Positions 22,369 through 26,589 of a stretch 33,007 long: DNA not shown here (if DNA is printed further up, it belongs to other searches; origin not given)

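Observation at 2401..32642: TAnnTTTG -7 boxes sit 4-8 nt from start codons at almost every transcription-unit head, suggesting leaderless mRNAs as the default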

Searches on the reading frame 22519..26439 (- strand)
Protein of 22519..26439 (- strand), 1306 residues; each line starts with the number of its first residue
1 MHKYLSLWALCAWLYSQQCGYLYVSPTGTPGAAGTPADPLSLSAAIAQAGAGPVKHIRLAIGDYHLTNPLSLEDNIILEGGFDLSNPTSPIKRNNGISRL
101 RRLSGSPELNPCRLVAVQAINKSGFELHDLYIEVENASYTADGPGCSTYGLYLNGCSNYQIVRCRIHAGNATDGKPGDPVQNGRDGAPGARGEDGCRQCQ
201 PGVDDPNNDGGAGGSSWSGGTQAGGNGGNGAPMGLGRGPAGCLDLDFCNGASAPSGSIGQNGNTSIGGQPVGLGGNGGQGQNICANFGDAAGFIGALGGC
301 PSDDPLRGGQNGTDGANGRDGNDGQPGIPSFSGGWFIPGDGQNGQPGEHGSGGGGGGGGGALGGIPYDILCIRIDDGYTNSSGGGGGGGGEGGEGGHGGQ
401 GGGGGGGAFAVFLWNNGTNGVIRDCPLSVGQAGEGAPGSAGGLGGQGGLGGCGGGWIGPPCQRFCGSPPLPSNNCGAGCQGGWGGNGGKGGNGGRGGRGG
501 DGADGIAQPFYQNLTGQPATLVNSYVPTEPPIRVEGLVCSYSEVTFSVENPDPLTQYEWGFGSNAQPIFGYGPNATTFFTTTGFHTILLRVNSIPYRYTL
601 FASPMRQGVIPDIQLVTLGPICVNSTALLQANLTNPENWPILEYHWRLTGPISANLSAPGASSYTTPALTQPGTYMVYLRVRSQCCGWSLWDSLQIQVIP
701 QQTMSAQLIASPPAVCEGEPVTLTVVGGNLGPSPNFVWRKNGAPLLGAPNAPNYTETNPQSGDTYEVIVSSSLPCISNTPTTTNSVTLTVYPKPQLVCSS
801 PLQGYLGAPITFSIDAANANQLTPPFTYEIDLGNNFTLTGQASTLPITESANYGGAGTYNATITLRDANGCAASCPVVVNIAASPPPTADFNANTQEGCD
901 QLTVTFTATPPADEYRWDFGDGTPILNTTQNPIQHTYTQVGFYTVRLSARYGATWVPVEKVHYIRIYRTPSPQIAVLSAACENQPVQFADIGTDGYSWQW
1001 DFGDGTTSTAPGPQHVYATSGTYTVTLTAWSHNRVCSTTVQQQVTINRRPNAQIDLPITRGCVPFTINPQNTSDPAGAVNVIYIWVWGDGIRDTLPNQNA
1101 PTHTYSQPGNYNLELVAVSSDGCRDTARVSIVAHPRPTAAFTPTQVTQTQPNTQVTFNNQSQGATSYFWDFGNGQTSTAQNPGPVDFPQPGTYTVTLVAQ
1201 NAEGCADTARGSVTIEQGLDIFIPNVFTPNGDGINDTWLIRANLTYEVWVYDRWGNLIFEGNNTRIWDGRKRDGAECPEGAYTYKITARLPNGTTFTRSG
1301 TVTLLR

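Call 30: search_protein_families(library=pfam, proteins=[window:22519-26439:-], max_evalue=0.001)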
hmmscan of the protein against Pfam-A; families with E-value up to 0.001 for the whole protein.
window:22519-26439:- (1306 aa): 9 families
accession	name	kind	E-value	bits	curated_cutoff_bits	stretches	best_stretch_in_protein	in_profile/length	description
PF18911.6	PKD_4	-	2.4e-56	188.2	27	4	970-1045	4-84/85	PKD domain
PF00801.26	PKD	-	2.1e-44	149.9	23.5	4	982-1037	13-73/80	PKD domain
PF13585.12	CHU_C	-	5.9e-17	62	27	1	1222-1301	2-83/86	CHU_C Type IX secretion signal domain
PF18981.6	InlK_D3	-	9.2e-08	32.5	25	0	1185-1207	44-66/75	Internalin K domain (D3/D4)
PF08329.16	ChitinaseA_N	-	1.7e-07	31.4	21.2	0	835-882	62-108/133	Chitinase A, N-terminal domain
PF13860.13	FlgD_ig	-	3.6e-05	24.1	27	0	1261-1288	48-75/79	FlgD Ig-like domain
PF13895.12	Ig_2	-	0.00012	22.6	27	0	707-790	3-79/79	Immunoglobulin domain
PF06832.18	BiPBP_C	-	0.00018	21.8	26.8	0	884-953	16-84/90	Penicillin-Binding Protein C-terminus Family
PF22352.2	K319L-like_PKD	-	0.00084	19.7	27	0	625-684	12-71/84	K319L-like, PKD domain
